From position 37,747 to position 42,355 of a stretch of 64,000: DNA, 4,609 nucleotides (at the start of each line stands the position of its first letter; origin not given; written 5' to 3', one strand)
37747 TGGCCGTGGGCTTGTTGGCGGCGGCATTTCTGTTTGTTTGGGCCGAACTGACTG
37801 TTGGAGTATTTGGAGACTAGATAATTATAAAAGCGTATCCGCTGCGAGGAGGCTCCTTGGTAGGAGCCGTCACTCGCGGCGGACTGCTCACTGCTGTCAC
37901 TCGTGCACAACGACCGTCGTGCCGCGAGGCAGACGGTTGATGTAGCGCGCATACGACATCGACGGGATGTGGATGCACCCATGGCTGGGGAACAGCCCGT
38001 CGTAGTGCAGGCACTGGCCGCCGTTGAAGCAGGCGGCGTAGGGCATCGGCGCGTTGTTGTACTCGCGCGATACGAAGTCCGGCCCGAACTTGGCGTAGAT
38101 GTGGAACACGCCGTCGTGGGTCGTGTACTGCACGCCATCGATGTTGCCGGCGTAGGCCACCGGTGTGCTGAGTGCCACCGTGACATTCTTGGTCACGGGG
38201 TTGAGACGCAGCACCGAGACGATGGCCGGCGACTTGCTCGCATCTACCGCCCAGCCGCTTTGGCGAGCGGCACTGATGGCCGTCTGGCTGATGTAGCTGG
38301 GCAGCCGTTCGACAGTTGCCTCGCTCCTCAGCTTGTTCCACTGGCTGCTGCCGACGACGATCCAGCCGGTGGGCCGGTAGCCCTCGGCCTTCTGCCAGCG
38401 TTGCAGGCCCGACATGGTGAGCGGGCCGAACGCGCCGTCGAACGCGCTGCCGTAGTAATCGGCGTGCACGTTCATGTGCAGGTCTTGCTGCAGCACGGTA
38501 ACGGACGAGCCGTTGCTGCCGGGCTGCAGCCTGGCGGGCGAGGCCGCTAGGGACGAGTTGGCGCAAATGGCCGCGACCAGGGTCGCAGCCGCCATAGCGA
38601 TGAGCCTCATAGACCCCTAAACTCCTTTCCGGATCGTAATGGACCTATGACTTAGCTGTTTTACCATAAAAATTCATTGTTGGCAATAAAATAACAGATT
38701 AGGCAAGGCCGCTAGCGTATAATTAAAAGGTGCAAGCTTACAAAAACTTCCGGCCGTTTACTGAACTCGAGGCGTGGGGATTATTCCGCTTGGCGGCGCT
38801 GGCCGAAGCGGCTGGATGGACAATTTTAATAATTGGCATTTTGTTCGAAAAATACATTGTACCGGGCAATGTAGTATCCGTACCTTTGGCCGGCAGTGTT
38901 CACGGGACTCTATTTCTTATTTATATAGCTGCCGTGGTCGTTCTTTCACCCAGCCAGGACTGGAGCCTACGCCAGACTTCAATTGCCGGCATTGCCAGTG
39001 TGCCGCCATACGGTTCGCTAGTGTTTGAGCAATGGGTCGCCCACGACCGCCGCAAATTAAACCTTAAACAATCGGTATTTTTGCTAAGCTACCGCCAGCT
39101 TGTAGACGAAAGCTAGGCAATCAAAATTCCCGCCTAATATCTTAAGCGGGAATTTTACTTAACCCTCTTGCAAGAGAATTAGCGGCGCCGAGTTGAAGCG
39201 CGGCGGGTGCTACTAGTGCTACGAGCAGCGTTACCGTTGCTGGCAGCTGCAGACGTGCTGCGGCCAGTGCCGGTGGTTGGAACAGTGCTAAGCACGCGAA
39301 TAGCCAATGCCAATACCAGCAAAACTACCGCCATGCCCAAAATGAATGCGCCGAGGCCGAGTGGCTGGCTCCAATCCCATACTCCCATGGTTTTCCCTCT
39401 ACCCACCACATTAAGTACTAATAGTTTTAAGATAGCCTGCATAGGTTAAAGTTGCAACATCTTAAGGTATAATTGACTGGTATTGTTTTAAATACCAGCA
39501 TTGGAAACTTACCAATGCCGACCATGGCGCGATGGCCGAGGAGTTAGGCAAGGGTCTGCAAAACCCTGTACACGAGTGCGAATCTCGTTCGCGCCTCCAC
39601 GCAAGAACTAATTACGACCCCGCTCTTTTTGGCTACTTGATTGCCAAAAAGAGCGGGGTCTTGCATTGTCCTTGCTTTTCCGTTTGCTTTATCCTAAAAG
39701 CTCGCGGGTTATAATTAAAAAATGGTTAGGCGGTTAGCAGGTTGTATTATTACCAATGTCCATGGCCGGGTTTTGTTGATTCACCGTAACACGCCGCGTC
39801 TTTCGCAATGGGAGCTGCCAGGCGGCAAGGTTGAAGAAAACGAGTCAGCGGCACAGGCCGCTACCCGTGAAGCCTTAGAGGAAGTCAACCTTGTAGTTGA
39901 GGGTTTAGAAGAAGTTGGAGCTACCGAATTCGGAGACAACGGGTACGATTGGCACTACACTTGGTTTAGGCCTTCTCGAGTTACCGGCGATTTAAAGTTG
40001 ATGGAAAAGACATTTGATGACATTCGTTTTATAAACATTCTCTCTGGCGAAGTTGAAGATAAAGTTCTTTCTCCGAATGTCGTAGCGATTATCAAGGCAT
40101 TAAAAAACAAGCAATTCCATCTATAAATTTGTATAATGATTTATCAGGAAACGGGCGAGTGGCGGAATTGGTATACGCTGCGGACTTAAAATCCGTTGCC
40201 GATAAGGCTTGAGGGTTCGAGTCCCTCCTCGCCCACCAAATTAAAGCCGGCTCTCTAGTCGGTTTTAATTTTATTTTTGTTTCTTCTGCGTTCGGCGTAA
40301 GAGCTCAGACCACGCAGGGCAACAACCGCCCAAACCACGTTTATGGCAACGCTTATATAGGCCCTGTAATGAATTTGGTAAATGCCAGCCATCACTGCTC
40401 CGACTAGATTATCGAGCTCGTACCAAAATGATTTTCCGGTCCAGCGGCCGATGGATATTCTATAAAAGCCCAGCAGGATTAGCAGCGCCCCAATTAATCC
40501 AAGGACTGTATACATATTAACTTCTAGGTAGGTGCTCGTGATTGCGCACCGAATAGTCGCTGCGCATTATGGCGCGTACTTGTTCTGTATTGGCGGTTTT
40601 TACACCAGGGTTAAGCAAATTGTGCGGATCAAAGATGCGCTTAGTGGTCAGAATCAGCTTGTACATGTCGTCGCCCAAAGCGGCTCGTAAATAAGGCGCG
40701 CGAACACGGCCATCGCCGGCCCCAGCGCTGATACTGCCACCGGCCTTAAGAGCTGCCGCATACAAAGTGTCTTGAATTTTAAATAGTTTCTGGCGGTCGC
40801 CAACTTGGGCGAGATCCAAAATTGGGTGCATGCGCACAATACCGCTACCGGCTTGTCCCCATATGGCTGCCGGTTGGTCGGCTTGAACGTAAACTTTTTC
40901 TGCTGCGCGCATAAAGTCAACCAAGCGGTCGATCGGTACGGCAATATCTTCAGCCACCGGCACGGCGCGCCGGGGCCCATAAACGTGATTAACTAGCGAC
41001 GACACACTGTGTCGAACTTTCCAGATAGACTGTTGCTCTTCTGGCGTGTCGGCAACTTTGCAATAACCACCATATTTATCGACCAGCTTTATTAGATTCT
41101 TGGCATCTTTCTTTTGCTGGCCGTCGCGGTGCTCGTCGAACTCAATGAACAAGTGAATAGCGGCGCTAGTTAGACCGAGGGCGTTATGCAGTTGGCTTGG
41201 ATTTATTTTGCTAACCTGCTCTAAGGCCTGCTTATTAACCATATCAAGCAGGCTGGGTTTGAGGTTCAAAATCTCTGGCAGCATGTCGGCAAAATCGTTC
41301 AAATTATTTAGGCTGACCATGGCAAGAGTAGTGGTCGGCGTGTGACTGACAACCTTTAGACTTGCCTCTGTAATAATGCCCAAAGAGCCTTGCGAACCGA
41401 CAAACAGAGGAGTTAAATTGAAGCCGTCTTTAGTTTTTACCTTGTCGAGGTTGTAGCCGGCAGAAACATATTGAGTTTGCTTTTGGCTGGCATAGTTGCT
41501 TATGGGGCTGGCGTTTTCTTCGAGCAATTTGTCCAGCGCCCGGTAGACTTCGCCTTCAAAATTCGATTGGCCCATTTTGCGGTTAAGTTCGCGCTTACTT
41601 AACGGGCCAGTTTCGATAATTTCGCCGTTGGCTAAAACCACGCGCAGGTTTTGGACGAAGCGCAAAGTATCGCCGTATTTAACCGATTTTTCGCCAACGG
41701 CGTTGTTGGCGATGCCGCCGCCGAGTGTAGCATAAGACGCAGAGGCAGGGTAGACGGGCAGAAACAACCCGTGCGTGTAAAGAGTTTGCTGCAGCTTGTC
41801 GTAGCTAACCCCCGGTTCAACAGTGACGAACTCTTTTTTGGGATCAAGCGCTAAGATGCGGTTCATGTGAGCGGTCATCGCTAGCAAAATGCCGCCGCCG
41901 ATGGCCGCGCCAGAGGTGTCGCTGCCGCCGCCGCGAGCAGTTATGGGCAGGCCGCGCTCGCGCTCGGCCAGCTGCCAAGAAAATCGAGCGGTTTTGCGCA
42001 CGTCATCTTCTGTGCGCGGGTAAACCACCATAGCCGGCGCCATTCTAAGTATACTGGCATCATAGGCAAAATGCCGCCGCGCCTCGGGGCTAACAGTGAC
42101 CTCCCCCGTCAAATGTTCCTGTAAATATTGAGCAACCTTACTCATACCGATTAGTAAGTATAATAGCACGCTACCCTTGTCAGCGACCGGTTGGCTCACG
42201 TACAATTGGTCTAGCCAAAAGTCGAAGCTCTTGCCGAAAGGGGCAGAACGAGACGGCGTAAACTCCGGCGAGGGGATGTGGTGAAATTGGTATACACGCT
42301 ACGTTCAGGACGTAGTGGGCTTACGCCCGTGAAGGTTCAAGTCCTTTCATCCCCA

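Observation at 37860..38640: High-GC islet carrying a PG-binding L,D-transpeptidase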

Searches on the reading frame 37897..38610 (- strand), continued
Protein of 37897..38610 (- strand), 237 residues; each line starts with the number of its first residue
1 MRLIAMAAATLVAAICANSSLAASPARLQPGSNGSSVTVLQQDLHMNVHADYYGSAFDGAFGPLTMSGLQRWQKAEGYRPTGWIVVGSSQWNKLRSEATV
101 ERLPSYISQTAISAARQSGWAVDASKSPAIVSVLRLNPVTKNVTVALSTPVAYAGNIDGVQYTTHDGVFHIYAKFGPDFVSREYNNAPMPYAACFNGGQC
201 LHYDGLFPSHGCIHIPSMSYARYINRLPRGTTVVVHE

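Call 68: search_dna_similar(query=L043:1406-2152:-, collection=plasmids, mode=protein, max_rows=12)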
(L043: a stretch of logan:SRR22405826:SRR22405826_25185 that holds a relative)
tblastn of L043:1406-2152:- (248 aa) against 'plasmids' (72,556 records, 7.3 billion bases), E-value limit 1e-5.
Records with a match: 88; places in all: 170; records where one place covers at least 80% of the query: 61.
Best place of each record, by identity: <60% 88.
By first word of the organism name: Rhodococcus 36; Streptomyces 14; Curtobacterium 9; Mycobacterium 5; Arthrobacter 5; Paenarthrobacter 5; Glaciihabitans 1; Frondihabitans 1; Embleya 1; Miltoncostaea 1; and 10 more.
By predicted mobility (MOB-suite, as given by PLSDB): non-mobilizable 51; mobilizable 27; conjugative 10.
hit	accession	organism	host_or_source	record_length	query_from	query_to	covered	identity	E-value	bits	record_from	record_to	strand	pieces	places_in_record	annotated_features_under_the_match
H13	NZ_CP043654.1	Glaciihabitans sp. INWT7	pure culture,soil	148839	12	238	92%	47.6%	3e-63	220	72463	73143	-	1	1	GAF and ANTAR domain-containing protein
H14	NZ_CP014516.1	Frondihabitans sp. PAMC 28766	Himantormia,single cell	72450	12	238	92%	47.6%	5e-53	191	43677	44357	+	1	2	GAF and ANTAR domain-containing protein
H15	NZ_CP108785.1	Embleya sp. NBC_00888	-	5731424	1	245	99%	43.7%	3e-52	188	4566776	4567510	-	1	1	none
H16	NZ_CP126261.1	Curtobacterium sp. MCJR17_020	-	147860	6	238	94%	44.6%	6e-57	202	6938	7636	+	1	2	GAF and ANTAR domain-containing protein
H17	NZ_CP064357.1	Miltoncostaea oceani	pure culture,marine sediment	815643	12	236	91%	46.2%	1e-57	204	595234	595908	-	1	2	GAF and ANTAR domain-containing protein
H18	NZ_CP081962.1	Curtobacterium sp. TC1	Medicago sativa,cell culture,seed ...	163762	6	238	94%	44.2%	4e-56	199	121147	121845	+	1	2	GAF and ANTAR domain-containing protein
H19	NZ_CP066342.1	Curtobacterium sp. YC1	Nostoc flagelliforme,organism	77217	13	235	90%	44.4%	2e-54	194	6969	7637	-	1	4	GAF and ANTAR domain-containing protein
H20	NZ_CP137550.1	Streptomyces sp. N50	Selaginella tamariscina,cell ...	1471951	12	247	95%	41.9%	1e-52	189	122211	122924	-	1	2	record has no annotation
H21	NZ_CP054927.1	Streptomyces microflavus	Single cell,soil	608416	12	240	92%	42.4%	8e-54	193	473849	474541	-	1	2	GAF and ANTAR domain-containing protein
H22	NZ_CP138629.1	Streptomyces rimosus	whole organism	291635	11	237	92%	41.9%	4e-51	185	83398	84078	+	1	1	GAF and ANTAR domain-containing protein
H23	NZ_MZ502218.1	Streptomyces rimosus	-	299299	11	237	92%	41.9%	4e-51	185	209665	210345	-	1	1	GAF and ANTAR domain-containing protein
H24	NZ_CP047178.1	Rathayibacter sp. VKM Ac-2759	Tanacetum vulgare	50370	12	247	95%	40.1%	1e-46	172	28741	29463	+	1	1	GAF and ANTAR domain-containing protein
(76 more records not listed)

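Call 75: search_protein_families(library=pfam, alignment_id=A1, max_evalue=0.01)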
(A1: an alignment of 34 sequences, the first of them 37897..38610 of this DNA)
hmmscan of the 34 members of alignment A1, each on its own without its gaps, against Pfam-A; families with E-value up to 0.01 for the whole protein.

A. member 1, window:37897-38610:- (237 aa): 2 families
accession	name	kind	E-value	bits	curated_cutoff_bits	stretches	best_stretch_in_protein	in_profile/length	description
PF01471.23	PG_binding_1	-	5.4e-06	26.9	23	1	34-91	2-54/57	Putative peptidoglycan binding domain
PF03734.19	YkuD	-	0.0012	19.9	23.4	1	162-235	39-146/146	L,D-transpeptidase catalytic domain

B. families by the number of members that match (of 34 scanned): 2 families
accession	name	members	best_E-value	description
PF03734.19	YkuD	34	2.1e-07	L,D-transpeptidase catalytic domain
PF01471.23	PG_binding_1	32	7e-08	Putative peptidoglycan binding domain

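Call 77: search_protein_families(library=phrogs, proteins=[window:37897-38610:-], max_evalue=0.01)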
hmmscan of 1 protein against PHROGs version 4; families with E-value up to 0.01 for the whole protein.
window:37897-38610:- (237 aa): 4 families
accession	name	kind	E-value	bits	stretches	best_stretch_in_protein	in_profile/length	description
phrog_2649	-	lysis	5.7e-07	30.6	1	20-107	167-248/261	endolysin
phrog_1493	-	lysis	5.6e-05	23.5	1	26-97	241-308/394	endolysin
phrog_17214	-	lysis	0.00021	22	1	26-94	243-312/322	endolysin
phrog_1224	-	head and packaging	0.0068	16.7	1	27-136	277-385/438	endolysin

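Call 78: find_related_loci(query=A1, collection=viral_contigs, flank=6000)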
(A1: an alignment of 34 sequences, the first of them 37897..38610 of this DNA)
Query A1 (237 aa) in viral_contigs; peptide patterns used: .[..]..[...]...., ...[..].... (x = any residue, [..] = any of these).
15 stretches matched a pattern, but none encodes a relative of the query by tblastn (E <= 1e-3).

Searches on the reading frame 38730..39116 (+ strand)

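Call 25: search_protein_families(library=pfam, proteins=[window:38730-39116:+], max_evalue=0.01)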
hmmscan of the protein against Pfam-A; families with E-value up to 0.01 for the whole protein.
window:38730-39116:+ (128 aa): 1 family
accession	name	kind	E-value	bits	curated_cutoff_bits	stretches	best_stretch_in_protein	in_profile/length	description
PF12823.12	DUF3817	-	1.6e-18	67.6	27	1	18-104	3-84/85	Domain of unknown function (DUF3817)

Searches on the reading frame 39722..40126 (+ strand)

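Call 25: search_protein_families(library=pfam, proteins=[window:39722-40126:+], max_evalue=0.01)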
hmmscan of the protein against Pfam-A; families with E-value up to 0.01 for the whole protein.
window:39722-40126:+ (134 aa): 2 families
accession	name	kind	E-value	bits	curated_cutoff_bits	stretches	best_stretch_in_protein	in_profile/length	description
PF00293.34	NUDIX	-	1.2e-19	71.1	21.1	1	3-105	3-114/134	NUDIX domain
PF14815.12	NUDIX_4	-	9.1e-05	22.7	35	1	8-83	3-76/113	NUDIX domain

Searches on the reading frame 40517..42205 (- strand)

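Call 25: search_protein_families(library=pfam, proteins=[window:40517-42205:-], max_evalue=0.01)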
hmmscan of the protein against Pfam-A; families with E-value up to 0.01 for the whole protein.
window:40517-42205:- (562 aa): 2 families
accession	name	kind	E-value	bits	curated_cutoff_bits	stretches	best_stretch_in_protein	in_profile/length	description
PF01565.28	FAD_binding_4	-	1.2e-37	129.1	26.4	1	57-200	1-139/139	FAD binding domain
PF02913.24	FAD-oxidase_C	-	9.3e-33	114.4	21.2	1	292-534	5-246/248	FAD linked oxidases, C-terminal domain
